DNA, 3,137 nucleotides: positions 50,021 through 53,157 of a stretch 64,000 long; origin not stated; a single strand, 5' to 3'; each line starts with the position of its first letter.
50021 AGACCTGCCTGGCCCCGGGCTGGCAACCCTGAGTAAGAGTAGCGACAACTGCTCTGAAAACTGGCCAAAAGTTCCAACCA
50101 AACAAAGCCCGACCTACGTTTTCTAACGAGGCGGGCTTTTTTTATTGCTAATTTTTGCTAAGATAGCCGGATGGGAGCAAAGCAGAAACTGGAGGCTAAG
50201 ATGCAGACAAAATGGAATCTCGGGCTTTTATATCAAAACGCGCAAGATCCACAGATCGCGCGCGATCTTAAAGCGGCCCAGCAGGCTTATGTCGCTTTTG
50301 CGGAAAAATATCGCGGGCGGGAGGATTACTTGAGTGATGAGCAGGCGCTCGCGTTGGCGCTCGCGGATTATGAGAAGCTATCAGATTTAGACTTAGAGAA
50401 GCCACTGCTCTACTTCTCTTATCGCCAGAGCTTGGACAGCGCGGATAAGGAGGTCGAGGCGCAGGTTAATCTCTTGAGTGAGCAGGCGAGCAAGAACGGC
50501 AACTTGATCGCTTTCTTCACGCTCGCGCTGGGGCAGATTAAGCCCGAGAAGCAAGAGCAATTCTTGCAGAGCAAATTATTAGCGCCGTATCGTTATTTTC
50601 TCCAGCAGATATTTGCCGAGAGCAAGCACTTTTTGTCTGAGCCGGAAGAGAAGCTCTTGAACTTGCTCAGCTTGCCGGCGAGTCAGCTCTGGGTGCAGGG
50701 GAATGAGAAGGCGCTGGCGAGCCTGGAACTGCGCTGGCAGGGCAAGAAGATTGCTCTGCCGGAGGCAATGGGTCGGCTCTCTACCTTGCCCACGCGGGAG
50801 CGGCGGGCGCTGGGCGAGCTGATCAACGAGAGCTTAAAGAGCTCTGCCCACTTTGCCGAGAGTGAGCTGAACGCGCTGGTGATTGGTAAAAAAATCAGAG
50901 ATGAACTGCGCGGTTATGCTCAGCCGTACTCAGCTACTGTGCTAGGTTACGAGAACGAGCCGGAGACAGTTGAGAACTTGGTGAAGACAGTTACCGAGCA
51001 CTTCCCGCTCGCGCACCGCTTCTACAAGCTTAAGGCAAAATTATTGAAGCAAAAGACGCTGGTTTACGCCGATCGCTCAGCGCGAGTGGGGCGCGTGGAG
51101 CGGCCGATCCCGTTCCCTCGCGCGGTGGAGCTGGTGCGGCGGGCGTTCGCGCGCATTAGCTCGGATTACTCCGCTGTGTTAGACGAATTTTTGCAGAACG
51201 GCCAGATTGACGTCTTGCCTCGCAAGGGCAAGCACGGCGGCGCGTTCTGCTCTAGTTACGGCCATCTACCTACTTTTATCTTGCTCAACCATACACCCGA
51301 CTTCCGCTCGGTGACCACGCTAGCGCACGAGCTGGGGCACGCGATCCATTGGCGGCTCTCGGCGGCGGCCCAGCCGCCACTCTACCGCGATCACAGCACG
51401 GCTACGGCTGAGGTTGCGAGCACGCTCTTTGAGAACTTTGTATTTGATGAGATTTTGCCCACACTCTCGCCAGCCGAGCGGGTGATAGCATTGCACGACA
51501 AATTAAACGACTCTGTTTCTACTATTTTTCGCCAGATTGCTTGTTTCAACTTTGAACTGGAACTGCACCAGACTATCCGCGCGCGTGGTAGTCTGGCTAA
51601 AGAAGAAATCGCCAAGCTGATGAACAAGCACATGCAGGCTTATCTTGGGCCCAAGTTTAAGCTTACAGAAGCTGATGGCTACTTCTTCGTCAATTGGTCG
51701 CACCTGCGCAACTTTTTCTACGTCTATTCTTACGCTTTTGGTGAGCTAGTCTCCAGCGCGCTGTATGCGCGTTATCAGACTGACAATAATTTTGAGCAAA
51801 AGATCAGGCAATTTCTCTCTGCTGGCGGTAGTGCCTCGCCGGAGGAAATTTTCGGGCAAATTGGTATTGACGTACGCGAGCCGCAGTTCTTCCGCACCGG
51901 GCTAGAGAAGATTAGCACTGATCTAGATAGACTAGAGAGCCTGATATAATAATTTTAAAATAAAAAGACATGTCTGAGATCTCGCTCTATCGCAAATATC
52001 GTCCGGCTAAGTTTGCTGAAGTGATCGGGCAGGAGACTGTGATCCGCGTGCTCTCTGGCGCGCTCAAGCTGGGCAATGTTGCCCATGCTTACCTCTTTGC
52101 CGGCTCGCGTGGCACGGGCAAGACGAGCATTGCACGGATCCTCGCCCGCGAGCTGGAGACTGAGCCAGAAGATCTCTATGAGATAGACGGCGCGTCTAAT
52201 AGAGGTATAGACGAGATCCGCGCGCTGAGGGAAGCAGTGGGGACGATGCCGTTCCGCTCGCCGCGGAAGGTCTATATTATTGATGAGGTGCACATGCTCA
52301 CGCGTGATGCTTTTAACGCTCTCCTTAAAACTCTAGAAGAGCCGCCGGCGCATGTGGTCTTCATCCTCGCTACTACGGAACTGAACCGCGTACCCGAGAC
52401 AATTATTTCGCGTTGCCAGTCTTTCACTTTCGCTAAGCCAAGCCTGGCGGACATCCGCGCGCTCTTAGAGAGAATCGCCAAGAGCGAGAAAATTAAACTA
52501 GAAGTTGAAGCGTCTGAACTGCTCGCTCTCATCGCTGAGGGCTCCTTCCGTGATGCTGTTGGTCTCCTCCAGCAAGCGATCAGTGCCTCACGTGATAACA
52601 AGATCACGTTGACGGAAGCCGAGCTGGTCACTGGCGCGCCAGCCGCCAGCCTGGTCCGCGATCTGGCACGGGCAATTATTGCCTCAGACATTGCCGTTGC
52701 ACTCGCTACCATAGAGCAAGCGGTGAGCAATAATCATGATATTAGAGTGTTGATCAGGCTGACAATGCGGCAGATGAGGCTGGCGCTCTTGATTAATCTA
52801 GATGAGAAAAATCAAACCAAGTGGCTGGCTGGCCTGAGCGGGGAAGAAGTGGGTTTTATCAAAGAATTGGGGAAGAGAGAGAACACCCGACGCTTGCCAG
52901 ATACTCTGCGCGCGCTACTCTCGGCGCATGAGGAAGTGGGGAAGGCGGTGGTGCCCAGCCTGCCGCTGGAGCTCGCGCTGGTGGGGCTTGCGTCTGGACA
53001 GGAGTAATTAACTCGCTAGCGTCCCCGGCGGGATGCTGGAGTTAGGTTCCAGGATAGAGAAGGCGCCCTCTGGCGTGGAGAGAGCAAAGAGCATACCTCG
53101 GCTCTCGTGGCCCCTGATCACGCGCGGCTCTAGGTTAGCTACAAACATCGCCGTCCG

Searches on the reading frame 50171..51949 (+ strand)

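Call 8: search_protein_families(library=pfam, proteins=[window:50171-51949:+], max_evalue=0.01)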
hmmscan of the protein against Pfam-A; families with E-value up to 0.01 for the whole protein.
window:50171-51949:+ (592 aa): 4 families
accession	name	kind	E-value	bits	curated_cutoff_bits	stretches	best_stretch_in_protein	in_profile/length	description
PF01432.26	Peptidase_M3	-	1.9e-35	123.5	27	1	243-574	45-451/457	Peptidase family M3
PF08439.15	Peptidase_M3_N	-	7e-12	45.8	25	1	121-185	3-68/70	Oligopeptidase F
PF02912.23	Phe_tRNA-synt_N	-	4e-05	23.9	22.3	1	178-220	2-44/69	Aminoacyl tRNA synthetase class II, N-terminal domain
PF02074.21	Peptidase_M32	-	7.3e-05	22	25.1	0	472-546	366-440/489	Carboxypeptidase Taq (M32) metallopeptidase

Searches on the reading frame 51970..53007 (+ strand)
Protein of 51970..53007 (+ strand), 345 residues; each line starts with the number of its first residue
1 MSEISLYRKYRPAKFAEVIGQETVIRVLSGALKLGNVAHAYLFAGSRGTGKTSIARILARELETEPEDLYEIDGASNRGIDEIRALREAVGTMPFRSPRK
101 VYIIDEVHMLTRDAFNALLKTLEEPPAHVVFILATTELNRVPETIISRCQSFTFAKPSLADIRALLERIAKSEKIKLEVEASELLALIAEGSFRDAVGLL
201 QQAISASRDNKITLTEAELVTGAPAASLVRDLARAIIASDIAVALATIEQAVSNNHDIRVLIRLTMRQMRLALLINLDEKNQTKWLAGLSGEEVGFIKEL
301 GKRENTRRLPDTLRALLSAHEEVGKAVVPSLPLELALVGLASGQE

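Call 47: search_protein_families(library=pfam, proteins=[window:51970-53007:+], max_evalue=0.1)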
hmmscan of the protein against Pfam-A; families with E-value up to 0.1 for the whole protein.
window:51970-53007:+ (345 aa): 28 families (the best 25 are shown)
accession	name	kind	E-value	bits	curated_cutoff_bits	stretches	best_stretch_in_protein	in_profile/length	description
PF13177.12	DNA_pol3_delta2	-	8.3e-34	117.3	27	2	77-156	80-159/161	DNA polymerase III, delta subunit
PF00004.35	AAA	-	1e-14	55.5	21.2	1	42-153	2-127/131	ATPase family associated with various cellular activities (AAA)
PF22608.2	DNAX_ATPase_lid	-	1.6e-10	41.1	27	1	162-207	2-47/49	DNA polymerase III clamp loader subunit, ATPase lid domain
PF05496.18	RuvB_N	-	6.5e-08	32.9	27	1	11-125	2-111/159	Holliday junction DNA helicase RuvB P-loop domain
PF13401.12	AAA_22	-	7.3e-08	33.2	27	1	95-136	84-123/130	AAA domain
PF12169.13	DNA_pol3_gamma3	-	9.7e-07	29.1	24.4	1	216-342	5-129/143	DNA polymerase III subunits gamma and tau domain III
PF06068.19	TIP49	-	4.1e-06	26.6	23.8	1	101-136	277-311/347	TIP49 P-loop domain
PF13173.12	AAA_14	-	2.4e-05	24.8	27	1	40-128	4-91/129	AAA domain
PF13604.12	AAA_30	-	3.9e-05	23.9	27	1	42-132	22-122/191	AAA domain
PF07728.20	AAA_5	-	5e-05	23.8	22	1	42-128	3-96/139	AAA domain (dynein-related subfamily)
PF01078.27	Mg_chelatase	-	0.00031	20.6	20.3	1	15-100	2-83/207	Magnesium chelatase, subunit ChlI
PF06144.19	DNA_pol3_delta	-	0.0024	18.3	21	1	52-140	13-106/124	DNA polymerase III, delta subunit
PF16193.11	AAA_assoc_2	-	0.0032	18.1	34.3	1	172-221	2-53/81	AAA C-terminal domain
PF05673.19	DUF815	-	0.0035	17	23.8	1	33-89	48-101/249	Protein of unknown function (DUF815)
PF13191.12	AAA_16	-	0.0039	18.2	32.6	0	18-68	2-52/167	AAA ATPase domain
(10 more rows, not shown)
